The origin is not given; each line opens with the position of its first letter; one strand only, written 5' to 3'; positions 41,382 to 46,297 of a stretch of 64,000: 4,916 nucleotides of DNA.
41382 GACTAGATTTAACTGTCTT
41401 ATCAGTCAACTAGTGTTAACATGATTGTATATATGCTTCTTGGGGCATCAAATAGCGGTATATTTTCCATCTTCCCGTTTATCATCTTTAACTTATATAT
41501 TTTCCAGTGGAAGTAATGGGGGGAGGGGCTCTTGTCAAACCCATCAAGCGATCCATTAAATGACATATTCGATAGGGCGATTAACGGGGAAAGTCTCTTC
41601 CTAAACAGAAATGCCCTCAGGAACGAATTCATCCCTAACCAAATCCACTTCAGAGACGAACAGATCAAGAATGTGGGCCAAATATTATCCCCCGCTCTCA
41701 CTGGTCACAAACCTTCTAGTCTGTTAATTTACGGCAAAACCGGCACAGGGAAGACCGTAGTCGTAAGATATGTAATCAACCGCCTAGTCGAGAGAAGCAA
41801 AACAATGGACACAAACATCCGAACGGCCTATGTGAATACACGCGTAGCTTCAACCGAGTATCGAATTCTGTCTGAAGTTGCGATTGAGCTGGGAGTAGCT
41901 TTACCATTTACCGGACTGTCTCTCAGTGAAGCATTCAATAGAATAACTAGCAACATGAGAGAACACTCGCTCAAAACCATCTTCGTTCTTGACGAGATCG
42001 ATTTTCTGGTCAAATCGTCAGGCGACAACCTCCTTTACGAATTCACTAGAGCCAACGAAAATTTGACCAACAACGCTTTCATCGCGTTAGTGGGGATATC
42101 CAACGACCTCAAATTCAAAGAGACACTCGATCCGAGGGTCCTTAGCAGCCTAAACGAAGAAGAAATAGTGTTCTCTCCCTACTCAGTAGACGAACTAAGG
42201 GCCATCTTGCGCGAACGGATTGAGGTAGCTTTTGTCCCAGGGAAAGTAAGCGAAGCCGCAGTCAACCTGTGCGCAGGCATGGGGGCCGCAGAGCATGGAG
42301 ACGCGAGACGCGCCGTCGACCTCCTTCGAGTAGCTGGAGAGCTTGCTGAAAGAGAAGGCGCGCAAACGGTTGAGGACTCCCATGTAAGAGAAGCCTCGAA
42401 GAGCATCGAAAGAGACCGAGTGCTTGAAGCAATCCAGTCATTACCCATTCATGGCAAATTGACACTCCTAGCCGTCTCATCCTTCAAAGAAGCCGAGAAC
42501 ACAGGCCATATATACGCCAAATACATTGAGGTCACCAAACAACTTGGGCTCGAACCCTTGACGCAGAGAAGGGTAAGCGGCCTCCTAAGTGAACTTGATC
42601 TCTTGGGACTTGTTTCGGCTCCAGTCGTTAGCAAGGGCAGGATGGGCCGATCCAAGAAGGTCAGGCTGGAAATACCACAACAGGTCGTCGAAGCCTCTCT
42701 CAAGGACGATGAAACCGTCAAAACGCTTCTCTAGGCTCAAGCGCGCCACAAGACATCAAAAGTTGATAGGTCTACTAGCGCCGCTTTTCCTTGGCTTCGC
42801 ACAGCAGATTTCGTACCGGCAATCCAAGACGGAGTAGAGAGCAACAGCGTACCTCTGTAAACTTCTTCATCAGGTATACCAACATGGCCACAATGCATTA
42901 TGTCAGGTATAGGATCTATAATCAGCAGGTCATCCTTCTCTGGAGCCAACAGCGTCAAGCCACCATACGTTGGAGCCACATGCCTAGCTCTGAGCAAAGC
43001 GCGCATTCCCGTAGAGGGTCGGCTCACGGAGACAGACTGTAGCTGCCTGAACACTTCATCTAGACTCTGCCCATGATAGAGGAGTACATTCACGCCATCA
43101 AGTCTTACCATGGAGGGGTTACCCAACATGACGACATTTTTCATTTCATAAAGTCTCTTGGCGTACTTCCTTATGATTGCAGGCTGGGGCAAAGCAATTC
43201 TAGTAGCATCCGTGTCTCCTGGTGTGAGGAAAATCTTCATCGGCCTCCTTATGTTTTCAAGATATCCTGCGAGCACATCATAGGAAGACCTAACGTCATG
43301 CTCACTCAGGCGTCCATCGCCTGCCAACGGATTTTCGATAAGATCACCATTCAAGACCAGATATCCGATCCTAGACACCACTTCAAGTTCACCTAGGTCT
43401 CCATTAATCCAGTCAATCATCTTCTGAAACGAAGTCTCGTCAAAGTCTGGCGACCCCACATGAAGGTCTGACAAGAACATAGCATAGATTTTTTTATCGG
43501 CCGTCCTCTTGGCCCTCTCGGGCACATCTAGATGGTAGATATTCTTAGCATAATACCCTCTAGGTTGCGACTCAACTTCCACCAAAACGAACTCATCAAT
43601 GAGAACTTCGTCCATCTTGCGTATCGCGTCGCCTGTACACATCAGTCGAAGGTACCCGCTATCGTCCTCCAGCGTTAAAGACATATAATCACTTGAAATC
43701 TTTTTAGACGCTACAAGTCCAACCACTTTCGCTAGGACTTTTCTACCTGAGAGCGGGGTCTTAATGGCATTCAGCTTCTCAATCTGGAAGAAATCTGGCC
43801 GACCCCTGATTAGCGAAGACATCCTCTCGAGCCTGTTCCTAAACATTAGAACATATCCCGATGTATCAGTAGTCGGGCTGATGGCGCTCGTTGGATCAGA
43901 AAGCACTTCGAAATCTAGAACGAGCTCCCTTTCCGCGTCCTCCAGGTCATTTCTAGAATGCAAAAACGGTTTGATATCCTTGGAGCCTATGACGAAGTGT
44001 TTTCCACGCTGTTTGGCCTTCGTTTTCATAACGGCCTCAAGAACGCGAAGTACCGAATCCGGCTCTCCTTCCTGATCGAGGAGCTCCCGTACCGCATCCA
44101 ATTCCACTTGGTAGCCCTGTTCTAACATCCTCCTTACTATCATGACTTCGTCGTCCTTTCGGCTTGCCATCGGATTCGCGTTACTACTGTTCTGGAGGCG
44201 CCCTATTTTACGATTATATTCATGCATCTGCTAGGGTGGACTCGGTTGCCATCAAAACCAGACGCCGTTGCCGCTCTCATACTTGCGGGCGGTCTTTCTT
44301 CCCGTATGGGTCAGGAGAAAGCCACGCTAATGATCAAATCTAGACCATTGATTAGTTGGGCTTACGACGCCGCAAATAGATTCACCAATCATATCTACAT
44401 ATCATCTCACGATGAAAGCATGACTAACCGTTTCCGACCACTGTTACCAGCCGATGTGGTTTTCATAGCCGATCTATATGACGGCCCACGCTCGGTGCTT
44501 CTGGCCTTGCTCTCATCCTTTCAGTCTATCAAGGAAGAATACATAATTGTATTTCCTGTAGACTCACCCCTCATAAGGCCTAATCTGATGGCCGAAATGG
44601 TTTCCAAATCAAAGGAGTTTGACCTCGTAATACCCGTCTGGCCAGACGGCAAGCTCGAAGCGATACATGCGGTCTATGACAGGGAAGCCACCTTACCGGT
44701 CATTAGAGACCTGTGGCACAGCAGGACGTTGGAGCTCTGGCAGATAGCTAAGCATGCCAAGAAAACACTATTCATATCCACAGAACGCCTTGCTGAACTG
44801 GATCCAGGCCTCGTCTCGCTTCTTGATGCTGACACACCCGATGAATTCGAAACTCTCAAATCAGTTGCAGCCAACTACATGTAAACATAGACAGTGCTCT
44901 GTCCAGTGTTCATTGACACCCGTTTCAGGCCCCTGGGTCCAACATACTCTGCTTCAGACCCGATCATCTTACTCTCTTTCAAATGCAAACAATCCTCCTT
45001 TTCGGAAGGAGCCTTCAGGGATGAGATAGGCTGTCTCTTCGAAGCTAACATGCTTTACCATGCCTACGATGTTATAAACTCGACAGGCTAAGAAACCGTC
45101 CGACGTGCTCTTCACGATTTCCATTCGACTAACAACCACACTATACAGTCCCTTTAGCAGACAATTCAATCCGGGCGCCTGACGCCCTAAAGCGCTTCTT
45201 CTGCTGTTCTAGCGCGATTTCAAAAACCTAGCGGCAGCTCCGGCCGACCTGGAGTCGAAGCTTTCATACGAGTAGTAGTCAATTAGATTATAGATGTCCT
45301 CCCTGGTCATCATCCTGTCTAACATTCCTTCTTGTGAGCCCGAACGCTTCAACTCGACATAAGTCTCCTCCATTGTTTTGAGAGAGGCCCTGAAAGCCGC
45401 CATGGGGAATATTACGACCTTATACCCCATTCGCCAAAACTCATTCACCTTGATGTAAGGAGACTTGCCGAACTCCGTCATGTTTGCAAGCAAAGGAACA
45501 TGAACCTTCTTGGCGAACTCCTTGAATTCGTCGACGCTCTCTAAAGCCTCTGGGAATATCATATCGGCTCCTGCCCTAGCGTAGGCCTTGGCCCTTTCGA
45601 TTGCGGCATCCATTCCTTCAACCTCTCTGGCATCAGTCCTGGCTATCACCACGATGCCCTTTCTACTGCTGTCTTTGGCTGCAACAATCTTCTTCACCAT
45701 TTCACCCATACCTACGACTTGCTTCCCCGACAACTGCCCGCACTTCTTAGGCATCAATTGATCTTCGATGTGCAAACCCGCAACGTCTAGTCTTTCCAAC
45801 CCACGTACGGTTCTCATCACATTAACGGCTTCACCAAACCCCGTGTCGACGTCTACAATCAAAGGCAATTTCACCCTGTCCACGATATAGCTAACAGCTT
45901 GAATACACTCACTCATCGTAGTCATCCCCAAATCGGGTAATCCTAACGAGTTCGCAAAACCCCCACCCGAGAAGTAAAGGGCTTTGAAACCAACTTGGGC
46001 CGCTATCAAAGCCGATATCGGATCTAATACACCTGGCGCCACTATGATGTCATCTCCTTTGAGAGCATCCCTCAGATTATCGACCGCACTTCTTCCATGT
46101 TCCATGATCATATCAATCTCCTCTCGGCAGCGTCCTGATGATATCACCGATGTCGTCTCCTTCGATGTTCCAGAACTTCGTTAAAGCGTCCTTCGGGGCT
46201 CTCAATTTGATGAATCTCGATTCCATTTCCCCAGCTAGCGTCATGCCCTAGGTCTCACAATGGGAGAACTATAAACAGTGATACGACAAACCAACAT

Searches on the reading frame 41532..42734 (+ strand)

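Call 29: search_protein_families(library=pfam, proteins=[window:41532-42734:+], max_evalue=0.001)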
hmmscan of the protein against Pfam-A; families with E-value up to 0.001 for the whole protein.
window:41532-42734:+ (400 aa): 9 families
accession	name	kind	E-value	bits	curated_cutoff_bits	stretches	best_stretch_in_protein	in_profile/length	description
PF22703.2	Cdc6_lid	-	1.6e-23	82.8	27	1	223-289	1-67/68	Cdc6 AAA+ ATPase-type lid domain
PF09079.17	Cdc6_C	-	1.1e-22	80.2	25.1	1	299-387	1-94/96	CDC6, C terminal winged helix domain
PF13401.12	AAA_22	-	4e-14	53.5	27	1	61-188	5-122/130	AAA domain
PF13191.12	AAA_16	-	5.3e-10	40.5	32.6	1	40-176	4-160/167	AAA ATPase domain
PF00004.35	AAA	-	1.5e-07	32.3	21.2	1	64-205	1-120/131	ATPase family associated with various cellular activities (AAA)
PF01637.24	ATPase_2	-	1e-06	29.2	33.2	1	58-185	17-149/225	ATPase domain predominantly from Archaea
PF22606.2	Cdc6-ORC-like_ATPase_lid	-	1.4e-06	28.6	27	1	217-275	1-59/60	Cdc6/ORC-like, ATPase lid domain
PF05621.17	TniB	-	1.6e-06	28.1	22.4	1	57-188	31-159/189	Bacterial TniB protein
PF24883.2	NPHP3_N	-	0.00019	22.1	24.8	1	60-91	21-52/164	Nephrocystin 3, N-terminal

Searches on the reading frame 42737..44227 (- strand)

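Call 29: search_protein_families(library=pfam, proteins=[window:42737-44227:-], max_evalue=0.001)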
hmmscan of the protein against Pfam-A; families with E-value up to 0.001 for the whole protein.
window:42737-44227:- (496 aa): 2 families
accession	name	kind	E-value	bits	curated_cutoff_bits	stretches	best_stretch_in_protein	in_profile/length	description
PF04042.21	DNA_pol_E_B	-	1e-21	77.8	29.1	1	250-447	2-202/210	DNA polymerase alpha/epsilon subunit B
PF01336.31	tRNA_anti-codon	-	0.0004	20.7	27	0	167-223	2-60/75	OB-fold nucleic acid binding domain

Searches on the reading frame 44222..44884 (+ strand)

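Call 29: search_protein_families(library=pfam, proteins=[window:44222-44884:+], max_evalue=0.001)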
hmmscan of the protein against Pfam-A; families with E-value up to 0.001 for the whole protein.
window:44222-44884:+ (220 aa): 2 families
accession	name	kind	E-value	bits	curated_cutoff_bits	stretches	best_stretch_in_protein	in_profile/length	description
PF12804.13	NTP_transf_3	-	2.1e-23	83.7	27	1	18-169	1-149/160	MobA-like NTP transferase domain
PF02348.25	CTP_transf_3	-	1.3e-06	28.9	22.6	1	17-132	1-116/217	Cytidylyltransferase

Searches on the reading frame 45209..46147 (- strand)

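Call 29: search_protein_families(library=pfam, proteins=[window:45209-46147:-], max_evalue=0.001)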
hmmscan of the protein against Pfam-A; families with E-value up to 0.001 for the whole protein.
window:45209-46147:- (312 aa): 2 families
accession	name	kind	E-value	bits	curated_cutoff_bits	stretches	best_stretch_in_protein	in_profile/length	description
PF13714.12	PEP_mutase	-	6.8e-51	173.6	31.5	1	29-265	4-238/240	Phosphoenolpyruvate phosphomutase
PF00463.27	ICL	-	5.2e-14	52.1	26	1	89-174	146-234/526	Isocitrate lyase family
